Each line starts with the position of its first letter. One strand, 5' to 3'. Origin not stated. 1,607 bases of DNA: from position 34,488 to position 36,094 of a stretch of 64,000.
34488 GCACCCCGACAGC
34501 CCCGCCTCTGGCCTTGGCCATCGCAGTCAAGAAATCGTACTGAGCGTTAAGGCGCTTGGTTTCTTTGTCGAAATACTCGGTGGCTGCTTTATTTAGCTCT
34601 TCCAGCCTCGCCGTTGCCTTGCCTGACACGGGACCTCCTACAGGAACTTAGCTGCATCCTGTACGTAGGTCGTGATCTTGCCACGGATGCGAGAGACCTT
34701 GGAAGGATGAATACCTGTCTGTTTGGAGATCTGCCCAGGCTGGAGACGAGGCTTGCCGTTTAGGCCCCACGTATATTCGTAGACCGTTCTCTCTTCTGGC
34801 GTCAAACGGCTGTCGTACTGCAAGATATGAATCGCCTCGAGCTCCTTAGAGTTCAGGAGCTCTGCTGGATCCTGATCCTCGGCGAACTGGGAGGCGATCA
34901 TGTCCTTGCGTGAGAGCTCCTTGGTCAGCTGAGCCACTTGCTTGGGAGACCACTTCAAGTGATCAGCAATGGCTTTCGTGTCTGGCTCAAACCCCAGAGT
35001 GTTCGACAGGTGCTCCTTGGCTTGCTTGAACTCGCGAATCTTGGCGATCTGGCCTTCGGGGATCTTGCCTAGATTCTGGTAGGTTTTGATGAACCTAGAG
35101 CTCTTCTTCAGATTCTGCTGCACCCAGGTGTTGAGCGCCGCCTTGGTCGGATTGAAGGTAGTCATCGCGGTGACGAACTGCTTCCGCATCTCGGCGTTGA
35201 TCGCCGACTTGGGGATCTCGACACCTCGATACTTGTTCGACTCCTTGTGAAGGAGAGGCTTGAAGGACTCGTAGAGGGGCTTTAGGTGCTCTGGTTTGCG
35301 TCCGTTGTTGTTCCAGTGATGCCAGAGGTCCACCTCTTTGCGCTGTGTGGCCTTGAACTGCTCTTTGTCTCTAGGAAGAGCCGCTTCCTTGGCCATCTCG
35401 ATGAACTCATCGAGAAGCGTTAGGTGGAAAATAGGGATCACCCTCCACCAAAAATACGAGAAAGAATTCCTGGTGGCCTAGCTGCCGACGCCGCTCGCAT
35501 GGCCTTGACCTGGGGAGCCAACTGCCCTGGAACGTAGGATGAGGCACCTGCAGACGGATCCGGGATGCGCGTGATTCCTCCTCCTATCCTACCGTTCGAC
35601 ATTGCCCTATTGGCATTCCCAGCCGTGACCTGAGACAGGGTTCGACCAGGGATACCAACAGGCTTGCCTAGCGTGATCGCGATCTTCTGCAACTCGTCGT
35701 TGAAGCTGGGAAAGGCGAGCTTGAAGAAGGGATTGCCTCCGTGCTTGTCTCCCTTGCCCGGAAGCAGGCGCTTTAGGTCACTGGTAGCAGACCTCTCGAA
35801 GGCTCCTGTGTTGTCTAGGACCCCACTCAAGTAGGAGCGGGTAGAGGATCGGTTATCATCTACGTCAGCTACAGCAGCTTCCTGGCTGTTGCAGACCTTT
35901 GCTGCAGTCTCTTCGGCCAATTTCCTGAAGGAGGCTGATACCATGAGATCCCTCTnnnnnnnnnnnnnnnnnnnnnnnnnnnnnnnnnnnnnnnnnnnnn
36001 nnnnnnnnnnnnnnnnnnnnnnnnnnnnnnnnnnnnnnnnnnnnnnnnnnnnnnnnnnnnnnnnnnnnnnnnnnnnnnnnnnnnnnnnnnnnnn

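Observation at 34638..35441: Sigma-70-family factor encoded inside the structural-gene operon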

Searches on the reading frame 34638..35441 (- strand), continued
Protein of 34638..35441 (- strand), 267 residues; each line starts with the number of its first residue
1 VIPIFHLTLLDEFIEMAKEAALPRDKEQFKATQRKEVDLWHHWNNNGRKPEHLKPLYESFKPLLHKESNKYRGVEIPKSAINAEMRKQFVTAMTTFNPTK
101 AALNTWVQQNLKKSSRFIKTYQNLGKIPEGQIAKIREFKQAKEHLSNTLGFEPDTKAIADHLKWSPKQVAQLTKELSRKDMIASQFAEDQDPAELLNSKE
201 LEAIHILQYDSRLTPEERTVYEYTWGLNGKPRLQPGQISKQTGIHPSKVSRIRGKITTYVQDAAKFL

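Call 77: find_encoding_contigs(protein=P0064, flank=10000, max_places=2)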
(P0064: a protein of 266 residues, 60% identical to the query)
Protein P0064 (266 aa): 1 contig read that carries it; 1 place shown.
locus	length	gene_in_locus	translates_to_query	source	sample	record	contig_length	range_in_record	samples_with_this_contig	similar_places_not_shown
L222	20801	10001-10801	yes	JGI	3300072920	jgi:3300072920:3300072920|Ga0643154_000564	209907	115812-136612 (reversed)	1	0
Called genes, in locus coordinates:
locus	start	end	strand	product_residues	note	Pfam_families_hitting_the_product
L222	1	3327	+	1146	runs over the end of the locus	-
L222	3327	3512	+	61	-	-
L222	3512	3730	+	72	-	-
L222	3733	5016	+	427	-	-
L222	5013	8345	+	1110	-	-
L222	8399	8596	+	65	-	-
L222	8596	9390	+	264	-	-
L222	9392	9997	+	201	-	-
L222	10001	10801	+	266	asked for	PF04539:Sigma70_r3 (weak)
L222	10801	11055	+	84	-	-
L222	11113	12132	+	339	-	-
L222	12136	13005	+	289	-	PF13385:Laminin_G_3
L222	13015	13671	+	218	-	-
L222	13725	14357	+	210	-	-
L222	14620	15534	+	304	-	-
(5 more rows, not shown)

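Call 88: search_protein_representatives(alignment_id=A1)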
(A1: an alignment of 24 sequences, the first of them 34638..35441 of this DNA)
Query: 24 sequences, 270 profile positions. Proteins with E-value up to 0.001 (for the whole library): 3355; up to 1e-10: 1151; up to 1e-30: 315. The best 150 are listed.
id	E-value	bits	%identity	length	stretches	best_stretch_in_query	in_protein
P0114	1.8e-120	417.9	-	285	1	1-270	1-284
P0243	7.5e-85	301.1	-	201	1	5-204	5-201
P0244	5.5e-78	278.6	-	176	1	96-269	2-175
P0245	8.6e-75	268.1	-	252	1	36-261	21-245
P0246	7.2e-73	261.8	-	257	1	26-262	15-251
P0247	7.6e-73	261.7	-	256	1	25-263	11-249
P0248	3.4e-72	259.6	-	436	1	4-269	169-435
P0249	4.6e-71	255.9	-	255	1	27-261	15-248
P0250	2.3e-69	250.3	-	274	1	7-270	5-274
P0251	7.5e-69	248.6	-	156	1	113-270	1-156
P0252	5.0e-67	242.7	-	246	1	30-265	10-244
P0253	5.6e-67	242.5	-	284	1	33-264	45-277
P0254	1.3e-66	241.3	-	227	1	44-264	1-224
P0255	1.8e-66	240.8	-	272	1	29-270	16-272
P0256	1.9e-65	237.4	-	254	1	26-265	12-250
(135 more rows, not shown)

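Call 98: find_encoding_contigs(protein=P0021, flank=3000, max_places=2)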
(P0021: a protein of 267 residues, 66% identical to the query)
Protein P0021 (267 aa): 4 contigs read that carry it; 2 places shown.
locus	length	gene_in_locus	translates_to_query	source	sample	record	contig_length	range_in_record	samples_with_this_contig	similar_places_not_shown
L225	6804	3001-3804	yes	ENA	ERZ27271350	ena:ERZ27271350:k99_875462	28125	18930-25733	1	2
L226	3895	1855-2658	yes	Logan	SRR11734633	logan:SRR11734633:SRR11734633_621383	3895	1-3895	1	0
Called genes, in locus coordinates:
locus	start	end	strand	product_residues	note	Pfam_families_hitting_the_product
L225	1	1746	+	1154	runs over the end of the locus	-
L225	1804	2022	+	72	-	-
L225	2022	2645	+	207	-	-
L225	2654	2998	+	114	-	-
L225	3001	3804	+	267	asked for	-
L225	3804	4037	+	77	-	-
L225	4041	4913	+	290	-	-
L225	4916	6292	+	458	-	-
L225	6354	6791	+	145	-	PF23140:Gp80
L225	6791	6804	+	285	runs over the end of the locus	-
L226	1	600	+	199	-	?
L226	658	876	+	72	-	-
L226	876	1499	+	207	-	-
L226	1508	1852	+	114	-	-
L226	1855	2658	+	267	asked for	-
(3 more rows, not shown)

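Call 100: find_encoding_contigs(protein=P0037, flank=1000, max_places=10)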
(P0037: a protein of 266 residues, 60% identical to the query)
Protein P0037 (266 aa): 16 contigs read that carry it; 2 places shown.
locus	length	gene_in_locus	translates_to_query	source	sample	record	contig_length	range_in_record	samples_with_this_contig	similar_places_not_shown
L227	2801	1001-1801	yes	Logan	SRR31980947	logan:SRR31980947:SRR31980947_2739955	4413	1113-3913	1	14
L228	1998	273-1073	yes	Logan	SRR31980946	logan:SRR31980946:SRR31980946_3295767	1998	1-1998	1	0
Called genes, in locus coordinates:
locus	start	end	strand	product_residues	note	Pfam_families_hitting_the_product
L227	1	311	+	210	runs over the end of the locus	-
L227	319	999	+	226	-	-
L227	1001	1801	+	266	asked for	-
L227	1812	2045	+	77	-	-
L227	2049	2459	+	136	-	-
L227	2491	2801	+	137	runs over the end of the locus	-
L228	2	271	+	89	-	?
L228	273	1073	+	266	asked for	-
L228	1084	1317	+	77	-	-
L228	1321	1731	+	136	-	-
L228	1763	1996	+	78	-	?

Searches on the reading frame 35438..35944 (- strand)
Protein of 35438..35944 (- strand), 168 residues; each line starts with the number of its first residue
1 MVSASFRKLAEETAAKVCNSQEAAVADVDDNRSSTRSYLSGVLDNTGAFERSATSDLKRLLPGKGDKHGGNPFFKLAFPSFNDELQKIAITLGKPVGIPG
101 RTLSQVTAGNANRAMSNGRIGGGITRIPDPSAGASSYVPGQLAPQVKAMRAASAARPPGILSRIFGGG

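Call 10: search_protein_families(library=phrogs, proteins=[window:35438-35944:-], max_evalue=0.01)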
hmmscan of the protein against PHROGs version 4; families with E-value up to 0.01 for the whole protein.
window:35438-35944:- (168 aa): 0 families

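Call 11: search_protein_families(library=pfam, proteins=[window:35438-35944:-], max_evalue=0.01)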
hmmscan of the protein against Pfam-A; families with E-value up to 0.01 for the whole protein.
window:35438-35944:- (168 aa): 0 families
